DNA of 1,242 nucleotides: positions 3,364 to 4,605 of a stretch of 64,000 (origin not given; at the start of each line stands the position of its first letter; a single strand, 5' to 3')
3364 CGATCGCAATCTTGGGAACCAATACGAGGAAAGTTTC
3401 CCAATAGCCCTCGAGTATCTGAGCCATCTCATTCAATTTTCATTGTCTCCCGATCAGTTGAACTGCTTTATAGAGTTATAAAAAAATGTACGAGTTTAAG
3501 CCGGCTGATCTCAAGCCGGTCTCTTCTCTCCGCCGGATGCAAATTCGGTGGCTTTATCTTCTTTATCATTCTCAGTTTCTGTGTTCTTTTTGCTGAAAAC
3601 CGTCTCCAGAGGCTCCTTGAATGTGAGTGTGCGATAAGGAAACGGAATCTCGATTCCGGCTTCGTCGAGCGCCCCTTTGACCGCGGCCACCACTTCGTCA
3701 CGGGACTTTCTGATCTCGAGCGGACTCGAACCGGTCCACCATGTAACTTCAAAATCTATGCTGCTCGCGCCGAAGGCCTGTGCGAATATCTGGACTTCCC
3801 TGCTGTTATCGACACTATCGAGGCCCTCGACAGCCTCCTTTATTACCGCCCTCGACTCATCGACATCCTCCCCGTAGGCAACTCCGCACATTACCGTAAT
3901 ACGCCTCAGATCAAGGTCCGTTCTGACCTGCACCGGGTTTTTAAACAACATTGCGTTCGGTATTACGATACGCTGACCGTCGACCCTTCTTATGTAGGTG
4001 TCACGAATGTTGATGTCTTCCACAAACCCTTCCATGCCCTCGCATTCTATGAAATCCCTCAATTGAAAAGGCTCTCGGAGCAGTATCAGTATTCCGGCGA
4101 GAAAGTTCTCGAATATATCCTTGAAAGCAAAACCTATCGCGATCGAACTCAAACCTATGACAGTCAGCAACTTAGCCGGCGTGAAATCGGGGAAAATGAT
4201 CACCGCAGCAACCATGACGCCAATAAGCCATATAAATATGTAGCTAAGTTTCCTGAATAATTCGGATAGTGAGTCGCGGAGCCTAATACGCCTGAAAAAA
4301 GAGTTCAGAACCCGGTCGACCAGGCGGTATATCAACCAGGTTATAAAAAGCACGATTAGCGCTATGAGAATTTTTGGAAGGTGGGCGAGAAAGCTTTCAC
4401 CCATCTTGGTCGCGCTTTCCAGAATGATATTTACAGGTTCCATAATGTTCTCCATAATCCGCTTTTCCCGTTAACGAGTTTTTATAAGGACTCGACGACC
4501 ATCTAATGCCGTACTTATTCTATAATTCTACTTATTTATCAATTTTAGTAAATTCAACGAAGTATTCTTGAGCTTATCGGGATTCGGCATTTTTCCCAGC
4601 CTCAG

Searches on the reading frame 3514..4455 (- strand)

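Call 87: search_protein_families(library=pfam, proteins=[window:3514-4455:-], max_evalue=0.00001)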
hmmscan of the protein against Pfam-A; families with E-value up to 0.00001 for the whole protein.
window:3514-4455:- (314 aa): 3 families
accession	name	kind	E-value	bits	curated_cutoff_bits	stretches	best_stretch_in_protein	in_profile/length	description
PF00924.24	MS_channel_2nd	-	2.6e-18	66.3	20.2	1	113-175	1-63/68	Mechanosensitive ion channel, beta-domain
PF21082.3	MS_channel_3rd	-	4.2e-11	43.5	21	1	187-270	2-88/88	Mechanosensitive ion channel MscS, C-terminal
PF05552.17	MS_channel_1st_1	-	4.3e-08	33.3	22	1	15-59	3-47/50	Mechanosensitive ion channel, conserved TM helix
